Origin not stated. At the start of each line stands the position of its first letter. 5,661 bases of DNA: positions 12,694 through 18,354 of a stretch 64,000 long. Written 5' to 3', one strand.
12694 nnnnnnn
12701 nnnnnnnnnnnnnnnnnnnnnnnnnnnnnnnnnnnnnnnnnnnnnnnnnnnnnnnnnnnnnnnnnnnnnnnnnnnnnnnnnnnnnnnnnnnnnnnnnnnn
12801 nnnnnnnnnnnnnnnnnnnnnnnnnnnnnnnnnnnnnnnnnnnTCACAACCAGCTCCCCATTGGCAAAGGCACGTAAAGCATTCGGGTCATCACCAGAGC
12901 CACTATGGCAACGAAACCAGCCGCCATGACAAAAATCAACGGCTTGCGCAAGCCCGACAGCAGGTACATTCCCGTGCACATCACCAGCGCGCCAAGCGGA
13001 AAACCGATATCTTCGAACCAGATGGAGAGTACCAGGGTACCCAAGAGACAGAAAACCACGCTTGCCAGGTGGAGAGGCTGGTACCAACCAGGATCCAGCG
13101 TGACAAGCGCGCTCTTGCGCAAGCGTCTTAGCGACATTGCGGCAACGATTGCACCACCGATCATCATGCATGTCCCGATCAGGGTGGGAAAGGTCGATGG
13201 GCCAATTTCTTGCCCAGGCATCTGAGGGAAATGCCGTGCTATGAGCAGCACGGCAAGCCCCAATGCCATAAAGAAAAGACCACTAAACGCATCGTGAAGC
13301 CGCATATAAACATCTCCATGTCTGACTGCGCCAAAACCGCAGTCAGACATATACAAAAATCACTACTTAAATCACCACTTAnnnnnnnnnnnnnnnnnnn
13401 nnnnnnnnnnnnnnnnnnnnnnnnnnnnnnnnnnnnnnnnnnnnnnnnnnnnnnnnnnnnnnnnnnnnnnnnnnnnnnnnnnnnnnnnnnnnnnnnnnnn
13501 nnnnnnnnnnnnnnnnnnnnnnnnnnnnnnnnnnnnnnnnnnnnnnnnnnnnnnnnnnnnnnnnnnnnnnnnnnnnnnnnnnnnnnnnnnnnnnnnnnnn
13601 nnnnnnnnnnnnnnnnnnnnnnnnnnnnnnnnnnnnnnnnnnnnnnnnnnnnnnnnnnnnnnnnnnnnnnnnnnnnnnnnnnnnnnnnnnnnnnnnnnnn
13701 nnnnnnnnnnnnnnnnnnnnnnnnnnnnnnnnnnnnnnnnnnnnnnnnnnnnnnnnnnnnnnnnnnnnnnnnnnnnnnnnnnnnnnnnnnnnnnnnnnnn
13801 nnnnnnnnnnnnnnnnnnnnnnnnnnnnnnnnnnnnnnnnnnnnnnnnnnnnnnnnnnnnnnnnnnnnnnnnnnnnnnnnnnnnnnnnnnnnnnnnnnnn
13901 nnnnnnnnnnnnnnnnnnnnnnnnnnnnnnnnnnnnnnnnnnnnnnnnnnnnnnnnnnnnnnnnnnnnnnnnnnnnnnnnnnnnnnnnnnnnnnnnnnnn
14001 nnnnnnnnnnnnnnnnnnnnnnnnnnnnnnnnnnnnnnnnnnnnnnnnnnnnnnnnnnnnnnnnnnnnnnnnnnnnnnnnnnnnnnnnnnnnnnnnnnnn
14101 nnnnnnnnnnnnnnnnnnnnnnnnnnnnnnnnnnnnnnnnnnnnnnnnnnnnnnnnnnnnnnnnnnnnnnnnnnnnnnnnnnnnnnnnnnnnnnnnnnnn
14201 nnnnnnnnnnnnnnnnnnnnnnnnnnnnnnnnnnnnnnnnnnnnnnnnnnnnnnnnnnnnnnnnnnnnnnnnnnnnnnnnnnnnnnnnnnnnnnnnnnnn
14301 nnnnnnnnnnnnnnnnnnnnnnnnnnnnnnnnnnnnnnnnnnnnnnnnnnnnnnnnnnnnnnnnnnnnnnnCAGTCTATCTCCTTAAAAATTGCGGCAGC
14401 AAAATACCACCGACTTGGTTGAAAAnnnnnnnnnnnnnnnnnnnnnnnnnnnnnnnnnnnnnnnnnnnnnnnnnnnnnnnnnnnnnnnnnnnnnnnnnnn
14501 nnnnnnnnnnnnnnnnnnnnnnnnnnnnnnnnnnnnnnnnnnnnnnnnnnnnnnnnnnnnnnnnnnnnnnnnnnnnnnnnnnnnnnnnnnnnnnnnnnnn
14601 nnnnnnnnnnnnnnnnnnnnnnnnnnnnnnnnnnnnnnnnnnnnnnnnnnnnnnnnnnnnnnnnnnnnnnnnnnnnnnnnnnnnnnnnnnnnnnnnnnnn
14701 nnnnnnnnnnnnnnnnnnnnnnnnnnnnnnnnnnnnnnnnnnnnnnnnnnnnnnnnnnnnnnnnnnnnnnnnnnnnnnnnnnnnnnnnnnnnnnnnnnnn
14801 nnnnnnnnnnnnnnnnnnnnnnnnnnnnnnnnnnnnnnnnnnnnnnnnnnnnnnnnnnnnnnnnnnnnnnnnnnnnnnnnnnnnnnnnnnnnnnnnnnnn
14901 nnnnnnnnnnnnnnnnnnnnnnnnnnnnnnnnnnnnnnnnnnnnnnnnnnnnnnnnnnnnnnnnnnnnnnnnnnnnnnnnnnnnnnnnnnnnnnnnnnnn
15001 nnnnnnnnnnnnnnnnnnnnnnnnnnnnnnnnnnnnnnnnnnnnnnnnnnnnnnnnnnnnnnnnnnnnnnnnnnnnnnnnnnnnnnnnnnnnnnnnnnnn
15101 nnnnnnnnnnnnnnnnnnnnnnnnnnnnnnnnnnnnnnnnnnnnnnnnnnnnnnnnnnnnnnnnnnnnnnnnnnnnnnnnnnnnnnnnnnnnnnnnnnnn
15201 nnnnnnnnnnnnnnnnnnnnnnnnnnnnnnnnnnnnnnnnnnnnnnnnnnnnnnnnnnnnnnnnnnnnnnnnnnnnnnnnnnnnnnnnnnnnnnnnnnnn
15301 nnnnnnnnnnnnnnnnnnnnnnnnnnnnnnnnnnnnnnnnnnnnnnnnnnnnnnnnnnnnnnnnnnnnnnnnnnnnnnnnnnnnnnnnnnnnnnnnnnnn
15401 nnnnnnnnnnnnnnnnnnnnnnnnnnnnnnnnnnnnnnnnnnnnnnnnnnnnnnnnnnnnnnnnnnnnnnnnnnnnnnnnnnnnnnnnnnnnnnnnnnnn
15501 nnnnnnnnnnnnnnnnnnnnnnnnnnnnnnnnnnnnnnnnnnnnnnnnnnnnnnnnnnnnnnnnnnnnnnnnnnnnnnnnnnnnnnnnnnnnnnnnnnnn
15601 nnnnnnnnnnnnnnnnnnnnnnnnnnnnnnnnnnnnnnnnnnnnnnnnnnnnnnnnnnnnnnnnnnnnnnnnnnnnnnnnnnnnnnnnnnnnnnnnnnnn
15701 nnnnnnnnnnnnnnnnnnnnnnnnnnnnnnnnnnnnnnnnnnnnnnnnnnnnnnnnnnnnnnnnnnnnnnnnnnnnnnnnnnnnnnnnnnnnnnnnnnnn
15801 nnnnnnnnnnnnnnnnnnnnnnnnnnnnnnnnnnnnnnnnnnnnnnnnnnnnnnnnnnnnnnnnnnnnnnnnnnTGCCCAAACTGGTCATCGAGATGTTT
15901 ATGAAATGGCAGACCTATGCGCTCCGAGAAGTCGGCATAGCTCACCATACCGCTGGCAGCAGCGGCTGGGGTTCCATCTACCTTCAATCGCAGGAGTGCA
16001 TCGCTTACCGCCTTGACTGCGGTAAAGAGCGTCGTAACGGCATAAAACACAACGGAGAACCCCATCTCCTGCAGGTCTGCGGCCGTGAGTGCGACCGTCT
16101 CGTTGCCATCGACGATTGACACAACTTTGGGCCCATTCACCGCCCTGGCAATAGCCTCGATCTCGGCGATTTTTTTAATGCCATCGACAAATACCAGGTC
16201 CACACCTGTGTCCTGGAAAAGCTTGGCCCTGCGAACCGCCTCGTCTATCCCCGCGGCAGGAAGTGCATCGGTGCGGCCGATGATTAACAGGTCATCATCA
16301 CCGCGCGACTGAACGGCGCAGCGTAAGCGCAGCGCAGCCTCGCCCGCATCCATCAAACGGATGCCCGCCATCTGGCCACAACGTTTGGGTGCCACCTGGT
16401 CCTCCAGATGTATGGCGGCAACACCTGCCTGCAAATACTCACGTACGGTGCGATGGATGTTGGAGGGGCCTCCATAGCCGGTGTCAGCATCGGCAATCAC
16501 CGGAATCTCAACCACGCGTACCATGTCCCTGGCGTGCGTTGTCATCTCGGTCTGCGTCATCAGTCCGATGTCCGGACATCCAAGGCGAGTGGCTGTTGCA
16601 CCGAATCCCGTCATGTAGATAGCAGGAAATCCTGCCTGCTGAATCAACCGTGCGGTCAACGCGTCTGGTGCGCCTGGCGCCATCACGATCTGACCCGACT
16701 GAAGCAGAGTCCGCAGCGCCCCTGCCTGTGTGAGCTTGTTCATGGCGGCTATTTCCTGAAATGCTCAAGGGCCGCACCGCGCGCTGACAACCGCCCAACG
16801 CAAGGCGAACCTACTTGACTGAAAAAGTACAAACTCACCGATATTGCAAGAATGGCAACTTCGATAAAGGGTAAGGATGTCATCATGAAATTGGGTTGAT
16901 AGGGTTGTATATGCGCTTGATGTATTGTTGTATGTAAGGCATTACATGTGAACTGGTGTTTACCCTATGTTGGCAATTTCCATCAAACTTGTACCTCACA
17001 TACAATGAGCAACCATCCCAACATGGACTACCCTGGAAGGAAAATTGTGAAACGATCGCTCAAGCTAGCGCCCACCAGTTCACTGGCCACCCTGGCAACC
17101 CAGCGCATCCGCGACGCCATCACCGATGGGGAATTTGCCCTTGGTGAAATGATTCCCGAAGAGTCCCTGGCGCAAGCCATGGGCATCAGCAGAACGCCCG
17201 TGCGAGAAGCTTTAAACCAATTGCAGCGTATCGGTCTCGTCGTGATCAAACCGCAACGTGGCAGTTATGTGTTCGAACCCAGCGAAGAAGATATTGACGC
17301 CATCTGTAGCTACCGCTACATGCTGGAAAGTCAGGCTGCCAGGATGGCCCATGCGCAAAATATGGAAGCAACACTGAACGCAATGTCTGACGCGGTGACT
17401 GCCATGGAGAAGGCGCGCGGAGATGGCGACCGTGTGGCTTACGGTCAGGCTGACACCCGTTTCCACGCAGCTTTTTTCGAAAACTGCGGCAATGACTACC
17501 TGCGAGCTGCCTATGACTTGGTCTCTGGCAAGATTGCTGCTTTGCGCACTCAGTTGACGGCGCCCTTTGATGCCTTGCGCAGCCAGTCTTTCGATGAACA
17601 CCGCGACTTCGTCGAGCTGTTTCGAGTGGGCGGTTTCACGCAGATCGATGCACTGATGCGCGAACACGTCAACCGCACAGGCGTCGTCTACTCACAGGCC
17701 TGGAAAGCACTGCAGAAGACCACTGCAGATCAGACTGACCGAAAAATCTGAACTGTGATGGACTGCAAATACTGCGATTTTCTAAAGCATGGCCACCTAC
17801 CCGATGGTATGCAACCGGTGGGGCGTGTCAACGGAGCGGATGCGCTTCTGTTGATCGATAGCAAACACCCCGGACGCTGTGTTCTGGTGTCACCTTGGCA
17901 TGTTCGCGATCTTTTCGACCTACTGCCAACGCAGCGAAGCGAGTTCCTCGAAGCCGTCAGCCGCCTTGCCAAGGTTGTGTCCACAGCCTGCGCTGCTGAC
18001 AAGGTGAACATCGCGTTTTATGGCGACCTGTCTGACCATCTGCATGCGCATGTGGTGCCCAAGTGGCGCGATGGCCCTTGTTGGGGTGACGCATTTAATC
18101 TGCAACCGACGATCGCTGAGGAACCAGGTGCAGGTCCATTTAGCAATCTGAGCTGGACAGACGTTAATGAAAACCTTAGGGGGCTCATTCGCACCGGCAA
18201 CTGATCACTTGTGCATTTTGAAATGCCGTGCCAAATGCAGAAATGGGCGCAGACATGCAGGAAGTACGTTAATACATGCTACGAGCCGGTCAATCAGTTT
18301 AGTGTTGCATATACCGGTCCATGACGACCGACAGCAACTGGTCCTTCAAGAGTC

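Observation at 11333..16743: Orphan catabolic operon: variant ICL/PEP-mutase enzyme, FAD 2-hydroxyacid oxidoreductase and TTT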

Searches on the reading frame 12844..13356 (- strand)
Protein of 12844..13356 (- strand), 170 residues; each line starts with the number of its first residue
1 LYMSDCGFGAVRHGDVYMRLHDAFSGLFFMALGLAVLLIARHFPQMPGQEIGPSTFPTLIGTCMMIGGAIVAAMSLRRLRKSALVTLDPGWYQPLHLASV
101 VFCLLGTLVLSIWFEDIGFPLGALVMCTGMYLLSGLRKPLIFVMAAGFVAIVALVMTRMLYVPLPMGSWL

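Call 3: search_protein_families(library=pfam, proteins=[window:12844-13356:-])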
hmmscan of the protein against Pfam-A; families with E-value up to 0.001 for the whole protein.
window:12844-13356:- (170 aa): 1 family
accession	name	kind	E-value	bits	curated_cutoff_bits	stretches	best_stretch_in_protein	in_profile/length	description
PF07331.16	TctB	-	3.6e-11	43.8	29.1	1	25-165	3-137/137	Tripartite tricarboxylate transporter TctB family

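Call 4: search_protein_families(library=ncbifam, proteins=[window:12844-13356:-])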
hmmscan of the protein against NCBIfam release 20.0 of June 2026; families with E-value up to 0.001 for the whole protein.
window:12844-13356:- (170 aa): 0 families

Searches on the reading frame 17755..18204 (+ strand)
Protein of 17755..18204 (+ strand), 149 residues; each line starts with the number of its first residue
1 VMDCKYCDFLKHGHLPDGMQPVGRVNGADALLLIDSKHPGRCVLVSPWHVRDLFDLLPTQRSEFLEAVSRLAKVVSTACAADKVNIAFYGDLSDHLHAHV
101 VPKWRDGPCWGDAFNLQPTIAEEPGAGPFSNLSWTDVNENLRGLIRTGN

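Call 3: search_protein_families(library=pfam, proteins=[window:17755-18204:+])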
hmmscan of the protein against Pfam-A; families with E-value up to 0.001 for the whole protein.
window:17755-18204:+ (149 aa): 1 family
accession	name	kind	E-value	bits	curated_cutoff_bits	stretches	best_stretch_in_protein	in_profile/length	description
PF01230.28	HIT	-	4.4e-06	27.7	21.5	1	28-103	15-95/98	HIT domain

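Call 4: search_protein_families(library=ncbifam, proteins=[window:17755-18204:+])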
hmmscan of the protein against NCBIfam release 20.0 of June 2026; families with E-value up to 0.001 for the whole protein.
window:17755-18204:+ (149 aa): 1 family
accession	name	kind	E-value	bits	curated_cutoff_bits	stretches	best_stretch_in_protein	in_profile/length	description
NF052622.1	ATPAdlTfActino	equivalog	6.2e-07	29.1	290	1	30-105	63-144/176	ATP adenylyltransferase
